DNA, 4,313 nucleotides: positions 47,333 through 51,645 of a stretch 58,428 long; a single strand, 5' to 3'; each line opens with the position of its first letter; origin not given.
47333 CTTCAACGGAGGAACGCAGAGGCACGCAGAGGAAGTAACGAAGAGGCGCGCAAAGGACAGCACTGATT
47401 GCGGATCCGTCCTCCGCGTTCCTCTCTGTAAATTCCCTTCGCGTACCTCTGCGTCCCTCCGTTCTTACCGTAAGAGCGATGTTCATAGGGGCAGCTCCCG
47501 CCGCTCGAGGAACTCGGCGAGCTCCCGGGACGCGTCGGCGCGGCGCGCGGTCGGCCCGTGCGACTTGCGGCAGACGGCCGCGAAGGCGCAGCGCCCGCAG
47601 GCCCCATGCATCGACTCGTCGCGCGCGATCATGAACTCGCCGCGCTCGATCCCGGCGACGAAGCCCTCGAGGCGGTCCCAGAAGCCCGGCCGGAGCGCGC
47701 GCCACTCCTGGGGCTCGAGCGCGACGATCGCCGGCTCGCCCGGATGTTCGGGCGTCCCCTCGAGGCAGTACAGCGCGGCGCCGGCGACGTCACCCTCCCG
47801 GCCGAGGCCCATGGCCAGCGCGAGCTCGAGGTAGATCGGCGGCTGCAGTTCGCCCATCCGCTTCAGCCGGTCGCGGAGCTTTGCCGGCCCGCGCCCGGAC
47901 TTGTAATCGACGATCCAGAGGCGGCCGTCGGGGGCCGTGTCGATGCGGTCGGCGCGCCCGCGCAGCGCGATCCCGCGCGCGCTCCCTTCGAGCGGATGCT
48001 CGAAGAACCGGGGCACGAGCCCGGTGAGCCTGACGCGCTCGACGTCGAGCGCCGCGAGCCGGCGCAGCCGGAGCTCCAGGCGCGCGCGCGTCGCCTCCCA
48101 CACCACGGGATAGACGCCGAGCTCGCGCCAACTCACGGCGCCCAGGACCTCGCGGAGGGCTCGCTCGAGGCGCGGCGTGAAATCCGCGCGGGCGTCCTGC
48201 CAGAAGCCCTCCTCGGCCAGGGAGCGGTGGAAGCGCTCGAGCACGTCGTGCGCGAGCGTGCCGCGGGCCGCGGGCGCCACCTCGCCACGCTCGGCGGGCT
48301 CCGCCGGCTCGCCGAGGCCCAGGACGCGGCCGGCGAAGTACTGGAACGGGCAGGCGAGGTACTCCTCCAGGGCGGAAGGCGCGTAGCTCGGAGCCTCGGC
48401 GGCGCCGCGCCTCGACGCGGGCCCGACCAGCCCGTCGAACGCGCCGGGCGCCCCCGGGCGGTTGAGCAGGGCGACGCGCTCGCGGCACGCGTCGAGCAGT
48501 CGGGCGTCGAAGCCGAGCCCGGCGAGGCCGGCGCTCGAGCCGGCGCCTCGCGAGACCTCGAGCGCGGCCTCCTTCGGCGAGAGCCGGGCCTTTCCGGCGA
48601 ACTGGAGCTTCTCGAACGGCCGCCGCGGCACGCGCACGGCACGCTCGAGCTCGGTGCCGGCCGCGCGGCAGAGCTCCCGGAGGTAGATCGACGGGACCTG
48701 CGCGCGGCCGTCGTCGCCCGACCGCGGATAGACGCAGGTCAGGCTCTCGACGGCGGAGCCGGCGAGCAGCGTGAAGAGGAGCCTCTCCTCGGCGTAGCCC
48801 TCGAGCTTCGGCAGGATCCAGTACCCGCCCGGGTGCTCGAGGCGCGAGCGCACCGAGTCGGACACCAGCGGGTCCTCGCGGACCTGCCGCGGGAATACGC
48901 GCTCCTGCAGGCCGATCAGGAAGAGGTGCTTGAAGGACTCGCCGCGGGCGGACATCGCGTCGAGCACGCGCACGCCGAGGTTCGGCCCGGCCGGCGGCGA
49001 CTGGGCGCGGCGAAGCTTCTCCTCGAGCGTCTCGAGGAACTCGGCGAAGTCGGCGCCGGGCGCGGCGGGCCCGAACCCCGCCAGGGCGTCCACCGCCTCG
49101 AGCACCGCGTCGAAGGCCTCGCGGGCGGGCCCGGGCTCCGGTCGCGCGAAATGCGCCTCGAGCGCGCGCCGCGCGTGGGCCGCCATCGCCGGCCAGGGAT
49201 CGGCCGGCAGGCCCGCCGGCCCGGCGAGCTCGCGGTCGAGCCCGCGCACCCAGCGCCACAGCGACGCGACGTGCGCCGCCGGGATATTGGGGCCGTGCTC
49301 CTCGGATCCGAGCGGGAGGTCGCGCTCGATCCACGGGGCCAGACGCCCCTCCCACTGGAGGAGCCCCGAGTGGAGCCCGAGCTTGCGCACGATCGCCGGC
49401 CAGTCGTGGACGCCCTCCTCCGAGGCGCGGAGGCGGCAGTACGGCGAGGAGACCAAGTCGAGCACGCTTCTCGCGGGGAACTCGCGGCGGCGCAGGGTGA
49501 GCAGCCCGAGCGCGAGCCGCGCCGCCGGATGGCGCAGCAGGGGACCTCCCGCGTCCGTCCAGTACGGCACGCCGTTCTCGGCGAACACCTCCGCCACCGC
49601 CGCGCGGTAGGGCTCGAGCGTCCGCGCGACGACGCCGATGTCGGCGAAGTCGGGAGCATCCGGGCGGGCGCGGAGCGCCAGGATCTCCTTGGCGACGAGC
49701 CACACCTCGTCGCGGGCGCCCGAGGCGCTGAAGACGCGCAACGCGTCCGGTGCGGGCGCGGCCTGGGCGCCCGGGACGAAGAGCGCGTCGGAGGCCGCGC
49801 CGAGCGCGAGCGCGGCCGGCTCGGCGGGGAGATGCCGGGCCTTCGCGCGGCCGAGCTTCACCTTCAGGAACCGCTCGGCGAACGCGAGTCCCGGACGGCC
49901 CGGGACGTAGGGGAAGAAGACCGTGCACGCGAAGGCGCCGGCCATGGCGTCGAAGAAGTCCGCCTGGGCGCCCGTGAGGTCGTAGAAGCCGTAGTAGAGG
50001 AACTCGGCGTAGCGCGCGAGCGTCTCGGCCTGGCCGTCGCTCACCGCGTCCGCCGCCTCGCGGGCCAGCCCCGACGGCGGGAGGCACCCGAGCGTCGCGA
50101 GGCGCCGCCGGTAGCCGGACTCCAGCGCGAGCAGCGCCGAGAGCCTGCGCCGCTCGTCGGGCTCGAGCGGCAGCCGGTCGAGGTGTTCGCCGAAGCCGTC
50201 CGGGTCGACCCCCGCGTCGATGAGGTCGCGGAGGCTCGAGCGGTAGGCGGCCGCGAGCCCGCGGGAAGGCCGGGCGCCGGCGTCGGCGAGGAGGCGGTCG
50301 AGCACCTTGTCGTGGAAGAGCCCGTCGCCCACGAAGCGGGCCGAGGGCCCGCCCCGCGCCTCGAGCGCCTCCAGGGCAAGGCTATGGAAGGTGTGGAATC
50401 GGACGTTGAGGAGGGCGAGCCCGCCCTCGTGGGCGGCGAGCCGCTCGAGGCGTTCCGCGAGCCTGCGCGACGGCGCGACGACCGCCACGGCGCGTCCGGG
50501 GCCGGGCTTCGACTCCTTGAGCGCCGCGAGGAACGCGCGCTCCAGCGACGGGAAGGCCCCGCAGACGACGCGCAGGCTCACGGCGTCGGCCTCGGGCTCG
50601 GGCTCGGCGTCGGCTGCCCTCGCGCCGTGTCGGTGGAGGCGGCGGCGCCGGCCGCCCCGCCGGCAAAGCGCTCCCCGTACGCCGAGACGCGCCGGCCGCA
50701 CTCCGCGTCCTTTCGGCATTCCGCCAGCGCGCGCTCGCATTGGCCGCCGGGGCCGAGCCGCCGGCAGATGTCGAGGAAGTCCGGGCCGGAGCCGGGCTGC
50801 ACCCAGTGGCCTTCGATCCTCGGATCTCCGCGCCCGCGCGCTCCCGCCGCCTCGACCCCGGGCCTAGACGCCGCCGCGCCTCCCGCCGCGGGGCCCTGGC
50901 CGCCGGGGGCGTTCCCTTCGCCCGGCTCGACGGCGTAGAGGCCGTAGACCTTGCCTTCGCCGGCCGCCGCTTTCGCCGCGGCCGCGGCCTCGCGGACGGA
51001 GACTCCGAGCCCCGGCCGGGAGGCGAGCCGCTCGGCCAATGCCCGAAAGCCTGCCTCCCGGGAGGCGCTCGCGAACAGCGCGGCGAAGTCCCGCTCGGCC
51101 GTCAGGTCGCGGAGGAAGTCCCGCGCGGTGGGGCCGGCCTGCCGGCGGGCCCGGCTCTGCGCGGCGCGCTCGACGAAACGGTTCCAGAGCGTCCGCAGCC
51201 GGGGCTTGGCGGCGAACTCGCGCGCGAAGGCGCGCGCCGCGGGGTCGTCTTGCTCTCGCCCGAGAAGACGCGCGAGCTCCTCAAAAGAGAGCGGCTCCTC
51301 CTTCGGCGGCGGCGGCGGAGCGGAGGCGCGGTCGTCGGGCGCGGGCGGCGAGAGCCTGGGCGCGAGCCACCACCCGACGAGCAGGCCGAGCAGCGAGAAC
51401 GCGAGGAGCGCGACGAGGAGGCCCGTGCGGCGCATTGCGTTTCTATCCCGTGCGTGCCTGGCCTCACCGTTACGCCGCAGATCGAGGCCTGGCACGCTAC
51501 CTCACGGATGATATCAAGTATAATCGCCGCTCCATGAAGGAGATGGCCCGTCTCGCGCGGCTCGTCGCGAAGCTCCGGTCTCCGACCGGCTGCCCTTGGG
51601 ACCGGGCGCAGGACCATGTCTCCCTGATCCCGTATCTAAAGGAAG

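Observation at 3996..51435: C-x8-C-x6-C-x5-C motif shared by three membrane-anchored disordered proteins, each heading an operon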

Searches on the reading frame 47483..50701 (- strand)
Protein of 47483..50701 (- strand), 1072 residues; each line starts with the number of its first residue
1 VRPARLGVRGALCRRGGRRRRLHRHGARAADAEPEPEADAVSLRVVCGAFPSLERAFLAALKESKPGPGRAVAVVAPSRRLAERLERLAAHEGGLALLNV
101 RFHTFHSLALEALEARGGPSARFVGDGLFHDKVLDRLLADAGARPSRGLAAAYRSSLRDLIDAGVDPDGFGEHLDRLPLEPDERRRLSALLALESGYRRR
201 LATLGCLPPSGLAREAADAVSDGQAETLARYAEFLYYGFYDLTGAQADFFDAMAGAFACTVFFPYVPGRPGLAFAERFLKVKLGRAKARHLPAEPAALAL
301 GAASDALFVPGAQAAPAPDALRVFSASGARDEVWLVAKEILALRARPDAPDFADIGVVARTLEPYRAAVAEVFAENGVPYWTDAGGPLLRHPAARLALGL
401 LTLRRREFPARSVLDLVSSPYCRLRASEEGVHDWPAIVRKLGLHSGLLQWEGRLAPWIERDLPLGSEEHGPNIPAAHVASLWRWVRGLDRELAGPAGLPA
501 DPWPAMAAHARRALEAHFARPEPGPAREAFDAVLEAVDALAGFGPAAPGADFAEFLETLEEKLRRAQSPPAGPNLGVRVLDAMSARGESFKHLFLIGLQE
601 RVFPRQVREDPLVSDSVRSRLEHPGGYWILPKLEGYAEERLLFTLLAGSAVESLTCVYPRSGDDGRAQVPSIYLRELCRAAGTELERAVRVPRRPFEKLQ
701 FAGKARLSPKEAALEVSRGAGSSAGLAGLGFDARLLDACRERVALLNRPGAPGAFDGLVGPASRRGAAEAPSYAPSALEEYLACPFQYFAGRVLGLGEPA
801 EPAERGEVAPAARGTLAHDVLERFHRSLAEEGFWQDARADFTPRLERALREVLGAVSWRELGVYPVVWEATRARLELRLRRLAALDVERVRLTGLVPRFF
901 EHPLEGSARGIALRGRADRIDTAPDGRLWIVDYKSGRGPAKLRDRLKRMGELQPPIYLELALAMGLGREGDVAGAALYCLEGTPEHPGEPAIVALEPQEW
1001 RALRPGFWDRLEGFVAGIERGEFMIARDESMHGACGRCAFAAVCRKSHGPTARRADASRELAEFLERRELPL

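Call 15: search_protein_families(library=pfam, proteins=[window:47483-50701:-], max_evalue=0.001)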
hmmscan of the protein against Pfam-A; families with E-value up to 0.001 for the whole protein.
window:47483-50701:- (1072 aa): 1 family
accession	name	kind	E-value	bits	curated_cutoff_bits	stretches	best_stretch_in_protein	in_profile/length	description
PF12705.13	PDDEXK_1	-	4.3e-38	132.1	22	1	774-1045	3-247/247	PD-(D/E)XK nuclease superfamily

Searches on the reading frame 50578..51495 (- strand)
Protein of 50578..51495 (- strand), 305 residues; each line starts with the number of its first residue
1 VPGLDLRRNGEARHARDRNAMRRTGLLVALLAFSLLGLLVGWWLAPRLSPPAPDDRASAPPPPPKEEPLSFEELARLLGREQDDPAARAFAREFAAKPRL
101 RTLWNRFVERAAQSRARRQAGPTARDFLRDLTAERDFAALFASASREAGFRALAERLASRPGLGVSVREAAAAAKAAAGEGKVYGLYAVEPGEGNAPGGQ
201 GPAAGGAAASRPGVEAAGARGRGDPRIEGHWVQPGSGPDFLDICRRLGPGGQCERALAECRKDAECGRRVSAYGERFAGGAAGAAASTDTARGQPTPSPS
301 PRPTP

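Call 5: search_protein_families(library=pfam, proteins=[window:50578-51495:-], max_evalue=1)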
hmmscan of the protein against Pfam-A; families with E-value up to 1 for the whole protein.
window:50578-51495:- (305 aa): 0 families
